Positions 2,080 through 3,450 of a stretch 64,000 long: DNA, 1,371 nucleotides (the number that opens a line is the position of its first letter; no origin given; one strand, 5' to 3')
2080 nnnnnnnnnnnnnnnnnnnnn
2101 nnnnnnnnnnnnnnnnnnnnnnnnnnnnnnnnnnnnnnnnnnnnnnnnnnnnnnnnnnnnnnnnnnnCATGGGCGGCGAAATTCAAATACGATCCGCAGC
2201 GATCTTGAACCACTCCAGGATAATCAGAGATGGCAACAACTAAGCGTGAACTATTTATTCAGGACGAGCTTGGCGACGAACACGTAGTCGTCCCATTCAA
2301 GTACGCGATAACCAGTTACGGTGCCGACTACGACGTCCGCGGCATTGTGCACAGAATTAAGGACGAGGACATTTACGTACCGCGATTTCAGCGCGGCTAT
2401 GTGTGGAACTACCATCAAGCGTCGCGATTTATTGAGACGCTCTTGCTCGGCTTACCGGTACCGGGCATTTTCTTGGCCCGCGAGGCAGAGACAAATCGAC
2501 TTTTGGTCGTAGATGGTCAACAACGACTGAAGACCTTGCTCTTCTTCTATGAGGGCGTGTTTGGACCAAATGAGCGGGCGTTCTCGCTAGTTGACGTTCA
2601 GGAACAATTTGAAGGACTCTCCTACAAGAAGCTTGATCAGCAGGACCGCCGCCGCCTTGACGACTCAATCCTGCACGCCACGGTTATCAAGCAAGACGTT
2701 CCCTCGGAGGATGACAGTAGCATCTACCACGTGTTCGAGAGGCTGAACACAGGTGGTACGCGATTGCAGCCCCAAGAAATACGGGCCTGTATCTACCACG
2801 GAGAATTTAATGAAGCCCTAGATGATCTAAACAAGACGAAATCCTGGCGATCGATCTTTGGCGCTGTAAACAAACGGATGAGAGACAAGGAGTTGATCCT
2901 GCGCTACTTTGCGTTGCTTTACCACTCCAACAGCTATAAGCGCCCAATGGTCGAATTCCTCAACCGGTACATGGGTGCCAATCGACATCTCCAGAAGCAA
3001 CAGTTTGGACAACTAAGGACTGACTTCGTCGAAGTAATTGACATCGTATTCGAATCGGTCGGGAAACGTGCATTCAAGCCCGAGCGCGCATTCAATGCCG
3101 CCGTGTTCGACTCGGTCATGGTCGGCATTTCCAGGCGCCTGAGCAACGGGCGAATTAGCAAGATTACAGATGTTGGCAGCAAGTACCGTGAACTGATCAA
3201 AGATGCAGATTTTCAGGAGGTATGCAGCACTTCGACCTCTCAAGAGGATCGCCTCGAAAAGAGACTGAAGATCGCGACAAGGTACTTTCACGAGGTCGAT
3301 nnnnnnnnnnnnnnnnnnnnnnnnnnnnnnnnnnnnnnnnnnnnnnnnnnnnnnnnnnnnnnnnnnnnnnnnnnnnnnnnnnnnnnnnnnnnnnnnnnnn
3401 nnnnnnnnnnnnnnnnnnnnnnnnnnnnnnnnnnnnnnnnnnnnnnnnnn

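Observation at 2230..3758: DUF262 (ParB/GmrSD-N-like) gene translationally coupled to a small HEPN gene: candidate two-gene defence module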

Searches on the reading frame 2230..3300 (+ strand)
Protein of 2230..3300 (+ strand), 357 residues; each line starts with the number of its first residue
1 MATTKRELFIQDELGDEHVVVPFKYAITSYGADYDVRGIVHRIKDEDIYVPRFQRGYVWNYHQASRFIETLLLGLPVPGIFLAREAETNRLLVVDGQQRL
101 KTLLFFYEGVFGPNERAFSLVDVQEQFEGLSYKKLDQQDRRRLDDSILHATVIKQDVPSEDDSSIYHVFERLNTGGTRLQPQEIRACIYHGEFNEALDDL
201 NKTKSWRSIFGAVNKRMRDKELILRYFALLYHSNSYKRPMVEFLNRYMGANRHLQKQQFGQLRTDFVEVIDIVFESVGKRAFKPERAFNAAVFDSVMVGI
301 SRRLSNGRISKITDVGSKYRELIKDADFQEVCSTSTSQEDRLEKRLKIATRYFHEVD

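Call 4: search_protein_families(library=pfam, proteins=[window:2230-3300:+], max_evalue=1)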
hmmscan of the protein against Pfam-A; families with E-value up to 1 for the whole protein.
window:2230-3300:+ (357 aa): 2 families
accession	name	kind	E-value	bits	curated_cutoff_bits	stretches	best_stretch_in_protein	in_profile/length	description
PF03235.19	GmrSD_N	-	2.5e-29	103.3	33.2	1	39-189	4-198/199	GmrSD restriction endonuclease, N-terminal domain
PF03568.22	Peptidase_C50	-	0.092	12.3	27.8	1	104-208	95-206/395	Peptidase family C50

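Call 5: search_protein_families(library=padloc, proteins=[window:2230-3300:+], max_evalue=1)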
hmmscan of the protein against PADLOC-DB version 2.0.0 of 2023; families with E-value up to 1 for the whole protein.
window:2230-3300:+ (357 aa): 22 families
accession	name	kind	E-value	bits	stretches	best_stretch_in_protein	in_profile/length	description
PDLC03877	NsnA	-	1.7e-70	236.2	1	20-355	36-381/385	-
PDLC04027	PD-T4-2_A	-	1.1e-62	210.2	1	50-354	55-362/363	-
PDLC04157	HEC-06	-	3.9e-11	40.3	1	33-129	8-114/558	-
PDLC04151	HEC-05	-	1.6e-10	38.3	3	26-78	18-70/600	-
PDLC04155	HEC-06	-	5.3e-10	36.4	2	36-105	9-85/562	-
PDLC03418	REase_II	-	6.2e-10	36.7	1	35-197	21-167/372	Type II restriction enzyme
PDLC04150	HEC-05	-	1.7e-09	35.1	2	36-80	10-54/583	-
PDLC04154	HEC-06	-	2e-08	31.3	2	46-105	22-87/569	-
PDLC02695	Orf5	-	4.9e-07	26.5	2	46-70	18-42/601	Orf5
PDLC02687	Orf5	-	2.8e-06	24.4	2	47-104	17-80/543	Orf5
PDLC02792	SspE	-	2.9e-06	23.9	2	48-75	24-51/771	SspE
PDLC04709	PDC-M55C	-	5.7e-06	23.2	1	39-80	20-61/554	-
PDLC02700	Orf5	-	1.6e-05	21.9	1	44-103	8-76/555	Orf5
PDLC02693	Orf5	-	4.8e-05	20.6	2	51-106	12-79/543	Orf5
PDLC02786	SspE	-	0.00011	18.6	1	86-106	81-101/766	SspE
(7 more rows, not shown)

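Call 18: find_homologous_proteins(query=window:2230-3300:+)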
Query window:2230-3300:+ (357 aa): 7980 proteins with E <= 0.001 among 8000 candidates; the best 120 are listed.
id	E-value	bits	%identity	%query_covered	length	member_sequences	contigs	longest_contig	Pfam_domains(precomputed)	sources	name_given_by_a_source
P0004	3.0e-236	801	100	100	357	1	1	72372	PF03235.20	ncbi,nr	ncbi:MAG: DUF262 domain-containing protein [Planctomycetes bacterium]|nr:DUF262 domain-containing pr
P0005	1.7e-138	480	62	98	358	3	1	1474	PF03235.20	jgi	-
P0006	3.1e-138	479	61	99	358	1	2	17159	PF03235.20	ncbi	-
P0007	8.6e-138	477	61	98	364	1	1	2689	PF03235.20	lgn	-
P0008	5.8e-137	475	60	99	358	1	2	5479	PF03235.20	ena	-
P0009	1.8e-136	473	59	99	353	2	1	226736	PF03235.20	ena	-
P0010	3.3e-136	472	61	94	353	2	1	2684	PF03235.20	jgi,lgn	jgi:uncharacterized protein with ParB-like and HNH nuclease domain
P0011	3.8e-136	472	60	99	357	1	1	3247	PF03235.20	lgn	-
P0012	5.9e-136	471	60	97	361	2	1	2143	PF03235.20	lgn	-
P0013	9.2e-136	471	58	100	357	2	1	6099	PF03235.20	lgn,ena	-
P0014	1.7e-135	470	58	100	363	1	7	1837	PF03235.20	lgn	-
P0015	3.0e-135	469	59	97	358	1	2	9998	PF03235.20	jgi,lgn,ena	-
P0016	6.2e-135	468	59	100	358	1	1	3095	PF03235.20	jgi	jgi:uncharacterized protein with ParB-like and HNH nuclease domain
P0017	1.9e-134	466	58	99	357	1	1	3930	PF03235.20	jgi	-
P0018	8.1e-134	464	59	98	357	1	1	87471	PF03235.20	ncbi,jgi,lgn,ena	-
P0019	9.4e-134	464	59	98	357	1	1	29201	PF03235.20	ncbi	ncbi:MAG: DUF262 domain-containing protein [Nitrospiraceae bacterium]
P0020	1.8e-133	463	59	98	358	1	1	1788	PF03235.20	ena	-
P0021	2.1e-133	463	59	94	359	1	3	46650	PF03235.20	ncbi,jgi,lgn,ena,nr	ncbi:MAG: DUF262 domain-containing protein [candidate division Zixibacteria bacterium]|nr:DUF262 dom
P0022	4.6e-133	462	59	97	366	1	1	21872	PF03235.20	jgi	jgi:hypothetical protein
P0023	6.0e-133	462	59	94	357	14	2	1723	PF03235.20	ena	-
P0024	7.3e-133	461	60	98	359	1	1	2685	PF03235.20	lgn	-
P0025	1.1e-132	461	57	96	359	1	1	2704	PF03235.20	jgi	jgi:hypothetical protein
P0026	1.6e-132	460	60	94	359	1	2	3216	PF03235.20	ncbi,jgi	jgi:hypothetical protein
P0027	1.9e-132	460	61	93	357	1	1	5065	PF03235.20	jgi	jgi:hypothetical protein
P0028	3.5e-132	459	57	100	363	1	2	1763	PF03235.20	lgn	-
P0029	4.2e-132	459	57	100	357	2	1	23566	PF03235.20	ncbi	-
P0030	4.5e-132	459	58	99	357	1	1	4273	PF03235.20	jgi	jgi:hypothetical protein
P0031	5.4e-132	458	59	98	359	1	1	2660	PF03235.20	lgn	-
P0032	1.1e-131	457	57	97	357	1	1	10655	PF03235.20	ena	-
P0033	1.3e-131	457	56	97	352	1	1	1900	PF03235.20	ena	-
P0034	1.5e-131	457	59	98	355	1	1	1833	PF03235.20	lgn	-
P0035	3.7e-131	456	58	98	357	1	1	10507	PF03235.20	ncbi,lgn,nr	ncbi:MAG: DUF262 domain-containing protein [Acidobacteria bacterium]|nr:DUF262 domain-containing pro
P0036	3.8e-131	456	56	99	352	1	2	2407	PF03235.20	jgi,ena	-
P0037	4.5e-131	455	59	99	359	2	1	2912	PF03235.20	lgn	-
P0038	6.5e-131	455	56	99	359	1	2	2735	PF03235.20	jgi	jgi:uncharacterized protein with ParB-like and HNH nuclease domain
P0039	2.2e-130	453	56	100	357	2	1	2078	PF03235.20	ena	-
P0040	2.3e-130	453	57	100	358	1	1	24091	PF03235.20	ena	-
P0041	3.6e-130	452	58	96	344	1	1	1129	PF03235.20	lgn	-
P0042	4.0e-130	452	58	96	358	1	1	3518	PF03235.20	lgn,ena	-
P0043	6.0e-130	452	55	97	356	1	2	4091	PF03235.20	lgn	-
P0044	6.3e-130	452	57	97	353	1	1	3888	PF03235.20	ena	-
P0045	6.6e-130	452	57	97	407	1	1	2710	PF03235.20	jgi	jgi:hypothetical protein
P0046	8.9e-130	451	55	99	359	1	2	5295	PF03235.20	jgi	jgi:hypothetical protein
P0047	1.0e-129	451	57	99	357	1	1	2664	PF03235.20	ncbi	ncbi:MAG: DUF262 domain-containing protein [Nitrospiria bacterium]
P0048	1.1e-129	451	57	98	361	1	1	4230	PF03235.20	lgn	-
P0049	1.2e-129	451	57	98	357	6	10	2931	PF03235.20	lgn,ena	-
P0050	1.2e-129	451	58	97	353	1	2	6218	PF03235.20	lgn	-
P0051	1.2e-129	451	58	95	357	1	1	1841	PF03235.20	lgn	-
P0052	1.3e-129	451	58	97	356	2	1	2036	PF03235.20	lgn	-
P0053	1.3e-129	451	58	97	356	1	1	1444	PF03235.20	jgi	jgi:hypothetical protein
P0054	1.9e-129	450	58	97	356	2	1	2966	PF03235.20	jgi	-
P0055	2.1e-129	450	57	98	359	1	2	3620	PF03235.20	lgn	-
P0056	2.3e-129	450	56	100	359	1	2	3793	PF03235.20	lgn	-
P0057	3.0e-129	449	55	99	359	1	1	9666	PF03235.20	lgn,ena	-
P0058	3.2e-129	449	58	97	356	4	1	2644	PF03235.20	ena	-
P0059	3.2e-129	449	56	99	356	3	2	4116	PF03235.20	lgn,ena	-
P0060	3.4e-129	449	59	96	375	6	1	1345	PF03235.20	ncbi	-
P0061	3.8e-129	449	55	98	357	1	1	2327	PF03235.20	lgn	-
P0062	4.1e-129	449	58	98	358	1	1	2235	PF03235.20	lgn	-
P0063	4.4e-129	449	56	99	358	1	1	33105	PF03235.20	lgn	-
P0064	4.5e-129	449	58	99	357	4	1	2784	PF03235.20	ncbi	-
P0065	6.2e-129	448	56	97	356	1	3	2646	PF03235.20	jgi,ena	-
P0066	7.7e-129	448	56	94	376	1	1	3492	PF03235.20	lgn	-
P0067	8.0e-129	448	55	100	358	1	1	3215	PF03235.20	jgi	jgi:hypothetical protein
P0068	8.7e-129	448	56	97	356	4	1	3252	PF03235.20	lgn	-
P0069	8.9e-129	448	58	97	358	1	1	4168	PF03235.20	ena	-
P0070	9.1e-129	448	56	94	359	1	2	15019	PF03235.20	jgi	jgi:uncharacterized protein with ParB-like and HNH nuclease domain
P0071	1.1e-128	448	58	97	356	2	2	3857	PF03235.20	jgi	-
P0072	1.5e-128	447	57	94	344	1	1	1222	PF03235.20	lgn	-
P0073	1.5e-128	447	57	97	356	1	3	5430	PF03235.20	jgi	jgi:hypothetical protein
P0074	2.6e-128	446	57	97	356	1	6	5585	PF03235.20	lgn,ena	-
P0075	3.0e-128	446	56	94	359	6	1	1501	PF03235.20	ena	-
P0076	4.0e-128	446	57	99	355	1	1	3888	PF03235.20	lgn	-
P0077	5.3e-128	445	55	99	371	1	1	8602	PF03235.20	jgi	-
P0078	6.2e-128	445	55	95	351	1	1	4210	PF03235.20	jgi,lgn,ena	-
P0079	6.3e-128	445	55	100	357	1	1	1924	PF03235.20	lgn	-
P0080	1.2e-127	444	58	100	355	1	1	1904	PF03235.20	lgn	-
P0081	1.2e-127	444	56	99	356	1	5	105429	PF03235.20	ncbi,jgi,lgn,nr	ncbi:DUF262 domain-containing protein [Candidatus Poribacteria bacterium]|nr:DUF262 domain-containin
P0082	1.4e-127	444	57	97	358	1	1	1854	PF03235.20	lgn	-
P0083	1.6e-127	444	57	99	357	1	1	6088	PF03235.20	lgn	-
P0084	1.7e-127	444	58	94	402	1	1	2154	PF03235.20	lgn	-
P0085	1.9e-127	443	56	99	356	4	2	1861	PF03235.20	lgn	-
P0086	2.4e-127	443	55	97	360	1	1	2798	PF03235.20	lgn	-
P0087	2.4e-127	443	59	97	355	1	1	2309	PF03235.20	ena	-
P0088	2.7e-127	443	56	100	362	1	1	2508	PF03235.20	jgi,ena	-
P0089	2.7e-127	443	56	98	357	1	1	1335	PF03235.20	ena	-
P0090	4.4e-127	442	59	94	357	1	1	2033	PF03235.20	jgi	jgi:hypothetical protein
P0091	4.7e-127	442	56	96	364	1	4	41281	PF03235.20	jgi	jgi:hypothetical protein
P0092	4.9e-127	442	57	97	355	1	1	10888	PF03235.20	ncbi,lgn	ncbi:MAG: DUF262 domain-containing protein [Anaerolineae bacterium]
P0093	5.7e-127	442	56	99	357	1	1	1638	PF03235.20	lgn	-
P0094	6.8e-127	442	57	97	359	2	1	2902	PF03235.20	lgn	-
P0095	7.5e-127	442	55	99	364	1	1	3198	PF03235.20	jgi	jgi:hypothetical protein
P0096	8.0e-127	441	55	99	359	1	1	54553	PF03235.20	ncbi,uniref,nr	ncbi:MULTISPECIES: DUF262 domain-containing protein [Cyanophyceae]|uniref:DUF262 domain-containing p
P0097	1.3e-126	441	56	99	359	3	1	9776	PF03235.20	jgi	jgi:hypothetical protein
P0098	1.4e-126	441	55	100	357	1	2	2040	PF03235.20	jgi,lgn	-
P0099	1.5e-126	440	56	97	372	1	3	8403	PF03235.20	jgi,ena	jgi:hypothetical protein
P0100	1.6e-126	440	56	94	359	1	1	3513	PF03235.20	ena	-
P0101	2.0e-126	440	56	94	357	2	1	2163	PF03235.20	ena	-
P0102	2.1e-126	440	56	97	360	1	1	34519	PF03235.20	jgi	jgi:hypothetical protein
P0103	2.2e-126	440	56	100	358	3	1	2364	PF03235.20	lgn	-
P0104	3.0e-126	440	59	97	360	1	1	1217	PF03235.20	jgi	jgi:Protein of unknown function DUF262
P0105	3.4e-126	439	56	96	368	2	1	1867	PF03235.20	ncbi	-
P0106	4.4e-126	439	55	96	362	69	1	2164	PF03235.20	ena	-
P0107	4.9e-126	439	55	97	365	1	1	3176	PF03235.20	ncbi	-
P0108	5.3e-126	439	56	100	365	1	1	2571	PF03235.20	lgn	-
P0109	5.8e-126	439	55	97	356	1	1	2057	PF03235.20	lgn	-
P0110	5.8e-126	439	56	97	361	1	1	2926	PF03235.20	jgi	-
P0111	6.1e-126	439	58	94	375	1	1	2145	PF03235.20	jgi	jgi:hypothetical protein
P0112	6.4e-126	438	56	94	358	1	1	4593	PF03235.20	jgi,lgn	-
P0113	6.4e-126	438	55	94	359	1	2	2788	PF03235.20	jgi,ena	-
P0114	6.5e-126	438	54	100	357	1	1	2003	PF03235.20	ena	-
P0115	7.1e-126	438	54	99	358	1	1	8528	PF03235.20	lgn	-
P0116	7.1e-126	438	59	94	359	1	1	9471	PF03235.20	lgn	-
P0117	8.8e-126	438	56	100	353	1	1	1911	PF03235.20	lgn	-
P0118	1.4e-125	437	57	94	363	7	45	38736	PF03235.20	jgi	jgi:hypothetical protein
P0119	1.6e-125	437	57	97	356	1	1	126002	PF03235.20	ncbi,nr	ncbi:MAG: hypothetical protein CEE40_01205 [Chloroflexi bacterium B3_Chlor]|nr:MAG: hypothetical pro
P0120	1.7e-125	437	55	100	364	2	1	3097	PF03235.20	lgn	-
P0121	1.8e-125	437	54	99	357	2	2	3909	PF03235.20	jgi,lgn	jgi:hypothetical protein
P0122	1.8e-125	437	56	97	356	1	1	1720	PF03235.20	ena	-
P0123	2.3e-125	437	57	95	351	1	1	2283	PF03235.20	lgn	-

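Call 21: search_dna_similar(query=window:2230-3300:+, collection=plasmids, mode=protein, max_rows=30)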
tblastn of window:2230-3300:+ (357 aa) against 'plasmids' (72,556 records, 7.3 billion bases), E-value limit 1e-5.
Records with a match: 146; places in all: 151; records where one place covers at least 80% of the query: 60.
Best place of each record, by identity: <60% 146.
By first word of the organism name: Klebsiella 27; Escherichia 19; Salmonella 10; Enterococcus 10; Acinetobacter 8; Rhodococcus 7; Rhizobium 5; Roseomonas 5; Burkholderia 4; Psychrobacter 4; and 41 more.
By predicted mobility (MOB-suite, as given by PLSDB): conjugative 75; non-mobilizable 45; mobilizable 26.
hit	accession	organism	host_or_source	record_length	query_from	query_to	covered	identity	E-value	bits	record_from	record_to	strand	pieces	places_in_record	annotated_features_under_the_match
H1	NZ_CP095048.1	Hymenobacter cellulosilyticus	single cell,air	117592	9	355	97%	41.8%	2e-79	271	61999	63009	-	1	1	DUF262 domain-containing protein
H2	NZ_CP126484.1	Kocuria rosea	mixed culture,an irradiated device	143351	26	353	92%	42.7%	5e-73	253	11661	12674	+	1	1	DUF262 domain-containing protein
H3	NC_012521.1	Rhodococcus opacus B4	-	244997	10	356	97%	36.8%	1e-57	209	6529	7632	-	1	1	DUF262 domain-containing protein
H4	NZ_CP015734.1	Arthrobacter sp. U41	Purified bacterial strains from deep ...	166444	9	353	97%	36.1%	2e-63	225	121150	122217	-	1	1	DUF262 domain-containing protein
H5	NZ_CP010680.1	Phaeobacter gallaeciensis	cell culture,clam larvae aquaculture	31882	7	330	91%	36.6%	2e-60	216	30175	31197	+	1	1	DUF262 domain-containing protein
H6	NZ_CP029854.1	Salmonella enterica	-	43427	7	351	97%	34.1%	1e-50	188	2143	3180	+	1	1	DUF262 domain-containing protein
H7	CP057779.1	Escherichia coli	culture,Pooled sheep faecal samples ...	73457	7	351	97%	33.5%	3e-51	190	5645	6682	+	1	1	DUF262 domain-containing protein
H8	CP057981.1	Escherichia coli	culture,Pooled sheep faecal samples ...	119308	7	351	97%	33.5%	4e-51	189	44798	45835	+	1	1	DUF262 domain-containing protein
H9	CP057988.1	Escherichia coli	culture,Pooled sheep faecal samples ...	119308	7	351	97%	33.5%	4e-51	189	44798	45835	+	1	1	DUF262 domain-containing protein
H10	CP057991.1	Escherichia coli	culture,Pooled sheep faecal samples ...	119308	7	351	97%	33.5%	4e-51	189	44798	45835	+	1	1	DUF262 domain-containing protein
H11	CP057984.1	Escherichia coli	culture,Pooled sheep faecal samples ...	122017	7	351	97%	33.5%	4e-51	189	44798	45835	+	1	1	DUF262 domain-containing protein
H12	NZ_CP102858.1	Escherichia coli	Gallus gallus (chicken),mixed ...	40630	7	351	97%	33.5%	2e-50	188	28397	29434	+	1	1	DUF262 domain-containing protein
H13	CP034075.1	Salmonella enterica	Ovis aries (domestic sheep),cell culture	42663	7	351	97%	33.5%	2e-50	188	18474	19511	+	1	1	DUF262 domain-containing protein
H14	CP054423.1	Salmonella enterica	Homo sapiens,urine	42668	7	351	97%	33.5%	2e-50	188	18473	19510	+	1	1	DUF262 domain-containing protein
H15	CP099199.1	Escherichia coli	culture,Pooled sediment sample ...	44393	7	351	97%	33.5%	2e-50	188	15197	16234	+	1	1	DUF262 domain-containing protein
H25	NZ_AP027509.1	Escherichia coli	Homo sapiens,whole organism,feces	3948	12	355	96%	32.2%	4e-52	192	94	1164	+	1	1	DUF262 domain-containing protein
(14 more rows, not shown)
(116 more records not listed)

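Call 22: get_annotated_region(hit=H7, flank=3000)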
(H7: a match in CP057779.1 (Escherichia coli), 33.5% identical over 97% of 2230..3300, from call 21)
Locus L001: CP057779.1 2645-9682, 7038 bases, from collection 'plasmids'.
description: Escherichia coli strain RHB15-C18 plasmid pRHB15-C18_2, complete sequence
organism: Escherichia coli (NCBI taxid 562)
taxonomy: Bacteria; Pseudomonadota; Gammaproteobacteria; Enterobacterales; Enterobacteriaceae; Escherichia; Escherichia coli
host: -; source: culture,Pooled sheep faecal samples collected from floor of farm; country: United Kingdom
typing (MOB-suite, as given by PLSDB): conjugative; replicon IncFIA,IncFIC; relaxase MOBF; mating-pair formation MPF_F
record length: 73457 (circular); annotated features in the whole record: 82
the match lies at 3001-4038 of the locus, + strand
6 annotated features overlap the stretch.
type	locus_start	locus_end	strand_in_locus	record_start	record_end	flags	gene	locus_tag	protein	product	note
CDS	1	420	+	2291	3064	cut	-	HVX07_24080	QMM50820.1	hypothetical protein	-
CDS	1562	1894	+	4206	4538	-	-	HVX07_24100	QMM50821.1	CPBP family intramembrane metalloprotease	-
CDS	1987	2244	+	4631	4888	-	pemI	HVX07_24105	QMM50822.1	type II toxin-antitoxin system antitoxin PemI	-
CDS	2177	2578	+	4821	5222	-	pemK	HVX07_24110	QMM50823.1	type II toxin-antitoxin system toxin endoribonuclease PemK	-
CDS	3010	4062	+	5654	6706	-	-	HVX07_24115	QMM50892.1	DUF262 domain-containing protein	-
CDS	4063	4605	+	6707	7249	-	-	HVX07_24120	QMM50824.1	hypothetical protein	-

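Call 23: get_annotated_region(hit=H25, flank=3000)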
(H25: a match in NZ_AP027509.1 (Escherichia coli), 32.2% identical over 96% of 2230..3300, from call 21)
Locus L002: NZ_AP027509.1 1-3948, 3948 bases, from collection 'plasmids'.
description: Escherichia coli strain LR-27 plasmid pLR-27_3, complete sequence
organism: Escherichia coli (NCBI taxid 562)
taxonomy: Bacteria; Pseudomonadota; Gammaproteobacteria; Enterobacterales; Enterobacteriaceae; Escherichia; Escherichia coli
host: -; source: Homo sapiens,whole organism,feces; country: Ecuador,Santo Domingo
typing (MOB-suite, as given by PLSDB): non-mobilizable; replicon rep_cluster_2373
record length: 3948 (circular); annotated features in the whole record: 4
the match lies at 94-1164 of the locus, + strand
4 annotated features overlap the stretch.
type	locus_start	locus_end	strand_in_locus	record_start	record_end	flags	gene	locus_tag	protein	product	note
CDS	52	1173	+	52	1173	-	-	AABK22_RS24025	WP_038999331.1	DUF262 domain-containing protein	-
CDS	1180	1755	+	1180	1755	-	-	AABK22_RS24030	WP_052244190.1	HEPN domain-containing protein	-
CDS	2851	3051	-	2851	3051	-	-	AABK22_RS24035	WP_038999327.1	antitoxin VbhA family protein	-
CDS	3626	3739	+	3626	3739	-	-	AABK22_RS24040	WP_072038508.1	replication initiation protein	-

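Call 24: get_annotated_region(hit=H1, flank=3000)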
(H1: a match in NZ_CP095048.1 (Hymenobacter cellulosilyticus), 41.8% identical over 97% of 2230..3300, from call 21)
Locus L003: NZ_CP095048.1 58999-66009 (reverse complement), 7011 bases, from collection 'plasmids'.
description: Hymenobacter cellulosilyticus strain 5116 S-3 plasmid unnamed2, complete sequence
organism: Hymenobacter cellulosilyticus (NCBI taxid 2932248)
taxonomy: Bacteria; Bacteroidota; Cytophagia; Cytophagales; Hymenobacteraceae; Hymenobacter; Hymenobacter cellulosilyticus
host: -; source: single cell,air; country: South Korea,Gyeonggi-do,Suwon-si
typing (MOB-suite, as given by PLSDB): non-mobilizable
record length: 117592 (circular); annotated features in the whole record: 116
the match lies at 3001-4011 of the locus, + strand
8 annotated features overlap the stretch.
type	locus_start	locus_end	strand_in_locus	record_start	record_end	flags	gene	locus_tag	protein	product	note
CDS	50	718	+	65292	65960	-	-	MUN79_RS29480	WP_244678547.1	hypothetical protein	-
CDS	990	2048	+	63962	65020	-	-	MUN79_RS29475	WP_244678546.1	tyrosine-type recombinase/integrase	GO:0015074 - DNA integration [Evidence IEA]; GO:0006310 - DNA recombination [Evidence IEA]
CDS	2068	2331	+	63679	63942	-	-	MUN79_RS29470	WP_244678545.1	hypothetical protein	-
CDS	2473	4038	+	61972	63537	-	-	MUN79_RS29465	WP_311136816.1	DUF262 domain-containing protein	-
CDS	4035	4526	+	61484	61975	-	-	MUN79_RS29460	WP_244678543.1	HEPN domain-containing protein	-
CDS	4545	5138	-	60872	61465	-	-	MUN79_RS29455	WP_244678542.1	HNH endonuclease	-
CDS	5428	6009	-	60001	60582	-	-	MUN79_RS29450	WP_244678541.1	hypothetical protein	-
CDS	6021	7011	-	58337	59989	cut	-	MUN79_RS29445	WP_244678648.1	Z1 domain-containing protein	-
